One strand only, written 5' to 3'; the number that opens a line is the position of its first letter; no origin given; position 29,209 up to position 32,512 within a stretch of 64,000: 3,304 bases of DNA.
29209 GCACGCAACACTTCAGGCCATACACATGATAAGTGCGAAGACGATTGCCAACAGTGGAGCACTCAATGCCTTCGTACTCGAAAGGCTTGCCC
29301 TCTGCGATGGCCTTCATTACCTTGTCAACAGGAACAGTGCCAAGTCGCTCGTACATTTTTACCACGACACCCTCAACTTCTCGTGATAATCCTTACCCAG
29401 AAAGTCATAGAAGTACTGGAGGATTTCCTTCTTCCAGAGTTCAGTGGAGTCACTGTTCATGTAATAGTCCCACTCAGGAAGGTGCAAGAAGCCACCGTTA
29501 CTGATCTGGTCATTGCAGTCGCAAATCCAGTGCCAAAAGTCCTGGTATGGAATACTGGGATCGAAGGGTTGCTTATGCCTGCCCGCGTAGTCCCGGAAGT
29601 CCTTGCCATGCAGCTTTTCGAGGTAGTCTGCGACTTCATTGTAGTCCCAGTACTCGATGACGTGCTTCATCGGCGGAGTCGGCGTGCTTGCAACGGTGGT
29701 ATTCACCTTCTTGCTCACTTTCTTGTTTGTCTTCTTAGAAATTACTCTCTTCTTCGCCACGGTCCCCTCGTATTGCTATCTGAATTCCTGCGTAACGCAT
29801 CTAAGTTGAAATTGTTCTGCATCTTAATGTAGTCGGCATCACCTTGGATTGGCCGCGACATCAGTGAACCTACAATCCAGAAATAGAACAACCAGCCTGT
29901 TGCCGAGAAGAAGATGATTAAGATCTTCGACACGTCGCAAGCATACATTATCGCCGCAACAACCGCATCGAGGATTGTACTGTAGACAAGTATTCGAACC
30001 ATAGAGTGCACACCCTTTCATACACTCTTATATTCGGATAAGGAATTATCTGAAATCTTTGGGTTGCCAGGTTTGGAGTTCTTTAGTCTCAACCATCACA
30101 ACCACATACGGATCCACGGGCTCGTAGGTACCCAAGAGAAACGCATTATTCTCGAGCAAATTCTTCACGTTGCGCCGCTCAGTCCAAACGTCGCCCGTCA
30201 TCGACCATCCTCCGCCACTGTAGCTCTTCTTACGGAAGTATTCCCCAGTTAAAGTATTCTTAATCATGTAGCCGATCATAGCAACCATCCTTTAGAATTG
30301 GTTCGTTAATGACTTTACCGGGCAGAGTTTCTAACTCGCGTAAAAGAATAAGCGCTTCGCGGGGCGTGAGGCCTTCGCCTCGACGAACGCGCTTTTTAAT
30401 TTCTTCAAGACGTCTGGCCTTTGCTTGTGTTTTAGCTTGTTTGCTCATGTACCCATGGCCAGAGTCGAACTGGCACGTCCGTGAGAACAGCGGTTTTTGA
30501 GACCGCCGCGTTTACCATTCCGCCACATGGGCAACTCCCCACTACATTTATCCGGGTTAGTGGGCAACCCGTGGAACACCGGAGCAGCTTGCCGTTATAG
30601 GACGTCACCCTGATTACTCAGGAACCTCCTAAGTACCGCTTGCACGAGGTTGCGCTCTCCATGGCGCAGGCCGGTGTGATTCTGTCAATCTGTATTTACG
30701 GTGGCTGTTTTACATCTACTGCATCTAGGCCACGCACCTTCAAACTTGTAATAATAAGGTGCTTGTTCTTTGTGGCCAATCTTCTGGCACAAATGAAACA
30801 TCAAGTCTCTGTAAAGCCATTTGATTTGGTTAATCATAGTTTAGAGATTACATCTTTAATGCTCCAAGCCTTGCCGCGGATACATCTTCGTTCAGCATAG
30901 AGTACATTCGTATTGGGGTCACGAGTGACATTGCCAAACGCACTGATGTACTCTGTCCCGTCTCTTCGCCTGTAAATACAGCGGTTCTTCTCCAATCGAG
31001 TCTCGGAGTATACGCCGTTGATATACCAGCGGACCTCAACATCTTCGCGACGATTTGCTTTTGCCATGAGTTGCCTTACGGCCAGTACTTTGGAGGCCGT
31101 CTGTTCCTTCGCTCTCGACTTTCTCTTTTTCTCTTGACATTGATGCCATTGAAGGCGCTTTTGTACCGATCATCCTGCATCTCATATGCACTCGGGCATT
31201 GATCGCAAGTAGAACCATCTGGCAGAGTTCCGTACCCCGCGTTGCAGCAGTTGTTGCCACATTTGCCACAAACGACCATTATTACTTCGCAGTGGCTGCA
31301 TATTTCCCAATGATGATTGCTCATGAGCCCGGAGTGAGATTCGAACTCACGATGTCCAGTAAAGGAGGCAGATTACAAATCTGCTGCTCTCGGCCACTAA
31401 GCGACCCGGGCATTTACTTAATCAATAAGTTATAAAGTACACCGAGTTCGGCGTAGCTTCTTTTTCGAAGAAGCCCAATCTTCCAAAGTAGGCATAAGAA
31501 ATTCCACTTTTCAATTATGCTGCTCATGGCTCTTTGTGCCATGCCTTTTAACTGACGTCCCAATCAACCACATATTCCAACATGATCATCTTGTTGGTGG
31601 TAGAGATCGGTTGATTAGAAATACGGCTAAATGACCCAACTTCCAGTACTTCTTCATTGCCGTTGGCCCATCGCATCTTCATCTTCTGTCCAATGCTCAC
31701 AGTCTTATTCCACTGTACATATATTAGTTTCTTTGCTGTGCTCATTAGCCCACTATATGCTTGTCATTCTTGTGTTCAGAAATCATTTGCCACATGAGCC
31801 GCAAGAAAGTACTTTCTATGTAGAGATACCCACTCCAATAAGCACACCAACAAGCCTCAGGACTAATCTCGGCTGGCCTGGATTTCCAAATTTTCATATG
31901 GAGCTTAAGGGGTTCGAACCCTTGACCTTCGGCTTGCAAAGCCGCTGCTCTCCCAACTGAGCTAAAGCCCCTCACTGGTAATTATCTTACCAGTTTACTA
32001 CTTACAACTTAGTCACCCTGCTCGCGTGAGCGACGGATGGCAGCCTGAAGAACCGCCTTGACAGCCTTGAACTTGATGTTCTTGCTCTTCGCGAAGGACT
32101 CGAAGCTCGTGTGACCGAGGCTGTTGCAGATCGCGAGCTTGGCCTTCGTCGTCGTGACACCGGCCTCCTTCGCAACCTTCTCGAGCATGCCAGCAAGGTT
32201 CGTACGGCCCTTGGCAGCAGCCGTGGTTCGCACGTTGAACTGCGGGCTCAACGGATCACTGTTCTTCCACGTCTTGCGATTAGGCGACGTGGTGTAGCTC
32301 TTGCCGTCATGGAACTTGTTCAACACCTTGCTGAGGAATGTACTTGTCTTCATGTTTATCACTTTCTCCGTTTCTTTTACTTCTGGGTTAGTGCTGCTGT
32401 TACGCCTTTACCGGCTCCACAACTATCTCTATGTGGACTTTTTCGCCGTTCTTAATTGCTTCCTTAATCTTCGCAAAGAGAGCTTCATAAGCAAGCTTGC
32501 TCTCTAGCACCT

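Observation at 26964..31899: Four tRNA genes end exactly 1 nt before the ATG of the next ORF (tRNA-punctuated, leaderless mRNAs?)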

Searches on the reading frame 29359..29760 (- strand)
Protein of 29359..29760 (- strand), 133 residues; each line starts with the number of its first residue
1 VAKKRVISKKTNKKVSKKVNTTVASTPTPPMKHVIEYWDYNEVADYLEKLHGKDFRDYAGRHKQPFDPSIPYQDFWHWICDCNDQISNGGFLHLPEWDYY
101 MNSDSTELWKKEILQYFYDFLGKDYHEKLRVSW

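Call 17: find_related_loci(query=window:29359-29760:-, collection=viral_contigs, flank=8000)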
Query window:29359-29760:- (133 aa) in viral_contigs; peptide patterns used: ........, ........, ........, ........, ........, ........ (x = any residue, [..] = any of these).
43 stretches matched a pattern; 1 encode a relative of the query (tblastn E <= 1e-3); 1 distinct loci.
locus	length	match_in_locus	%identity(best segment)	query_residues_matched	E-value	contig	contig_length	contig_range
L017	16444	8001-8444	29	30-133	8e-13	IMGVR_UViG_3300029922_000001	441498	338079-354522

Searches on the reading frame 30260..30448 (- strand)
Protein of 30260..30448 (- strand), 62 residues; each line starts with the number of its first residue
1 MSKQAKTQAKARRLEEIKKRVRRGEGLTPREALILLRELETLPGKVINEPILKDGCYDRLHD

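Call 6: search_protein_families(library=pfam, proteins=[window:30260-30448:-], max_evalue=0.1)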
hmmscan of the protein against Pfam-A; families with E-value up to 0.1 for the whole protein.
window:30260-30448:- (62 aa): 0 families

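Call 7: search_protein_families(library=phrogs, proteins=[window:30260-30448:-], max_evalue=0.1)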
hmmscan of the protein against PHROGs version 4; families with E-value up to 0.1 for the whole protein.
window:30260-30448:- (62 aa): 1 family
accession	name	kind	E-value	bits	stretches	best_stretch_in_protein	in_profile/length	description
phrog_11210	-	unknown function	0.064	14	0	25-40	27-42/60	-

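Call 18: find_related_loci(query=window:30260-30448:-, collection=viral_contigs, flank=8000)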
Query window:30260-30448:- (62 aa) in viral_contigs; peptide patterns used: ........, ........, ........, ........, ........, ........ (x = any residue, [..] = any of these).
64 stretches matched a pattern, but none encodes a relative of the query by tblastn (E <= 1e-3).

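Call 23: find_homologous_proteins(query=window:30260-30448:-, max_evalue=0.01)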
Query window:30260-30448:- (62 aa): 1 proteins with E <= 0.01 among 1 candidates.
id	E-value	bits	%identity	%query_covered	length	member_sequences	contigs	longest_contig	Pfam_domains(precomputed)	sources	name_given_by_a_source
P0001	2.7e-32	126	100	100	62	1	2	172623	-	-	-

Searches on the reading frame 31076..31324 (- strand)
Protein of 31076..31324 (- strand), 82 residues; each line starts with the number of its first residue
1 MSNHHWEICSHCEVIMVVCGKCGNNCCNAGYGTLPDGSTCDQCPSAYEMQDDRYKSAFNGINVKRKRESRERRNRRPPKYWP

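Call 6: search_protein_families(library=pfam, proteins=[window:31076-31324:-], max_evalue=0.1)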
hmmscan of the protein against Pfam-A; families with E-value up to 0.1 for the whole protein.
window:31076-31324:- (82 aa): 0 families

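Call 7: search_protein_families(library=phrogs, proteins=[window:31076-31324:-], max_evalue=0.1)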
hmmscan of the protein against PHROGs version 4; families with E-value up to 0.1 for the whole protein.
window:31076-31324:- (82 aa): 0 families

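Call 12: find_related_loci(query=window:31076-31324:-, collection=viral_contigs, flank=6000)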
Query window:31076-31324:- (82 aa) in viral_contigs; peptide patterns used: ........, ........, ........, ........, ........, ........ (x = any residue, [..] = any of these).
57 stretches matched a pattern; 15 encode a relative of the query (tblastn E <= 1e-3); 15 distinct loci.
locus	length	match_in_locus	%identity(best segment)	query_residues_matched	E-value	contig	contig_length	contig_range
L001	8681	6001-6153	61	4-54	3e-21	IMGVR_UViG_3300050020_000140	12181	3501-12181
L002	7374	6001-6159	60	3-55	1e-20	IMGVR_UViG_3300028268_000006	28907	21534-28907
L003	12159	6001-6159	60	3-55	1e-20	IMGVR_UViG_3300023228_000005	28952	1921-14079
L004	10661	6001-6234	49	2-75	6e-20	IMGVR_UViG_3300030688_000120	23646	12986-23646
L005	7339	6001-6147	70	2-51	9e-19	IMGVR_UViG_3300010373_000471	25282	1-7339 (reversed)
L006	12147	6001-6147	63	3-51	9e-19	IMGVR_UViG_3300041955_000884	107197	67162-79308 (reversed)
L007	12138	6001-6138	67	4-51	2e-17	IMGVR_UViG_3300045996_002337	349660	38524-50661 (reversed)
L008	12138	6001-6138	66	4-50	1e-16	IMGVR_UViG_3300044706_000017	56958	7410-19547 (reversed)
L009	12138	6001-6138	67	4-51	2e-16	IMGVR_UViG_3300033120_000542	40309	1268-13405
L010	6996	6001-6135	69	4-51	9e-16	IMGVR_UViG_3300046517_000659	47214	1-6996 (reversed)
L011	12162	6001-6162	55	4-58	1e-15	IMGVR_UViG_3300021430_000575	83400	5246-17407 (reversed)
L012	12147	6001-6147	58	1-50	1e-13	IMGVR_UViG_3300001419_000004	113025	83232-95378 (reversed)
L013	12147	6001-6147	58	1-50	1e-13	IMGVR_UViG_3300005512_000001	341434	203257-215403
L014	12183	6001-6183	50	2-54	3e-13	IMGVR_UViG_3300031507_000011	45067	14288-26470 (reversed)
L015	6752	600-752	58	4-50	9e-13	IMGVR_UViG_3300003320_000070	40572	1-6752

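Call 16: find_encoding_contigs(protein=window:31076-31324:-, flank=8000, max_places=10)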
Protein window:31076-31324:- (82 aa): no gene with exactly this product is on record in the collection.

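Call 34: find_related_loci(query=window:31076-31324:-, collection=metagenome_contigs, flank=6000)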
Query window:31076-31324:- (82 aa) in metagenome_contigs; peptide patterns used: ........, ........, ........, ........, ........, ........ (x = any residue, [..] = any of these).
599 stretches matched a pattern (row limit reached: there are more); 22 encode a relative of the query (tblastn E <= 1e-3); 22 distinct loci.
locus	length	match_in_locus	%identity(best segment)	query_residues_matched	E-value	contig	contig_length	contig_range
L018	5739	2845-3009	68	1-56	1e-21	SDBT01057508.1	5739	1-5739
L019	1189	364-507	73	4-52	1e-21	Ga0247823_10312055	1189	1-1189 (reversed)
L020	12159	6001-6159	60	3-55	1e-20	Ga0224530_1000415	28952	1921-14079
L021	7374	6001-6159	60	3-55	1e-20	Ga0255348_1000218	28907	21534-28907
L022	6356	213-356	73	4-51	2e-20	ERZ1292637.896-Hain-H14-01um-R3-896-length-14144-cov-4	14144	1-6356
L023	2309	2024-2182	69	4-57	3e-20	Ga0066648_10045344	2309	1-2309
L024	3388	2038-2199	54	4-57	7e-19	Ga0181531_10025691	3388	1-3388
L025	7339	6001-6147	70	2-51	7e-19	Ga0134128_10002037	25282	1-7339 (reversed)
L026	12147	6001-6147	63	3-51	7e-19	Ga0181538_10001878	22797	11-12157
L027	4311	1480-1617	63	4-49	2e-18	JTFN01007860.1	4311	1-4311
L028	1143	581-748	57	1-51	4e-17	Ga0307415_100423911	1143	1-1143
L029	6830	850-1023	58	1-57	1e-16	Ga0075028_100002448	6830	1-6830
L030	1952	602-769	57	1-51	9e-17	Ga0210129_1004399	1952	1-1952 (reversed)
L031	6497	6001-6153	58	4-55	1e-15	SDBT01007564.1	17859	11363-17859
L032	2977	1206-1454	39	4-73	2e-15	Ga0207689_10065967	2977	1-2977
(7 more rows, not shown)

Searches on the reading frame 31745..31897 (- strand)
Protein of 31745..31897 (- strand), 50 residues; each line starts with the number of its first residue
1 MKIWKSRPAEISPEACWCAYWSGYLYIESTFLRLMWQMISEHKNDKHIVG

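Call 6: search_protein_families(library=pfam, proteins=[window:31745-31897:-], max_evalue=0.1)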
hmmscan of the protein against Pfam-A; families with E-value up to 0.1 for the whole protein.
window:31745-31897:- (50 aa): 0 families

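Call 7: search_protein_families(library=phrogs, proteins=[window:31745-31897:-], max_evalue=0.1)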
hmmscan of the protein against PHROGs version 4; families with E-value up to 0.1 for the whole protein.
window:31745-31897:- (50 aa): 1 family
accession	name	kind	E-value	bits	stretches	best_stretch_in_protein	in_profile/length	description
phrog_17766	-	unknown function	0.01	17.2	1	28-45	9-26/60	-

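Call 24: find_homologous_proteins(query=window:31745-31897:-, max_evalue=0.01)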
Query window:31745-31897:-: no candidate shares three 5-residue words with the query. No homologue found.

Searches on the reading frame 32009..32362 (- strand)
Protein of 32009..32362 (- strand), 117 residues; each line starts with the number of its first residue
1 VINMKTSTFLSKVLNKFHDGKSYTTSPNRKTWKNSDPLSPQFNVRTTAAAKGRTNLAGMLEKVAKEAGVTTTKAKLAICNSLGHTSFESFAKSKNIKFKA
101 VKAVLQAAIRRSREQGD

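Call 6: search_protein_families(library=pfam, proteins=[window:32009-32362:-], max_evalue=0.1)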
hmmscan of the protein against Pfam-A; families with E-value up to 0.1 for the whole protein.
window:32009-32362:- (117 aa): 0 families

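Call 7: search_protein_families(library=phrogs, proteins=[window:32009-32362:-], max_evalue=0.1)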
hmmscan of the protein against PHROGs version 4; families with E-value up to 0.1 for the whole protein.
window:32009-32362:- (117 aa): 3 families
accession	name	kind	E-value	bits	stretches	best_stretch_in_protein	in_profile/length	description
phrog_6354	-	unknown function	0.01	16.9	1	75-104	10-39/74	-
phrog_7158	-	unknown function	0.027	14.2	1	3-60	434-486/554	-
phrog_18217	-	unknown function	0.093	13.5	0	34-59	99-124/216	-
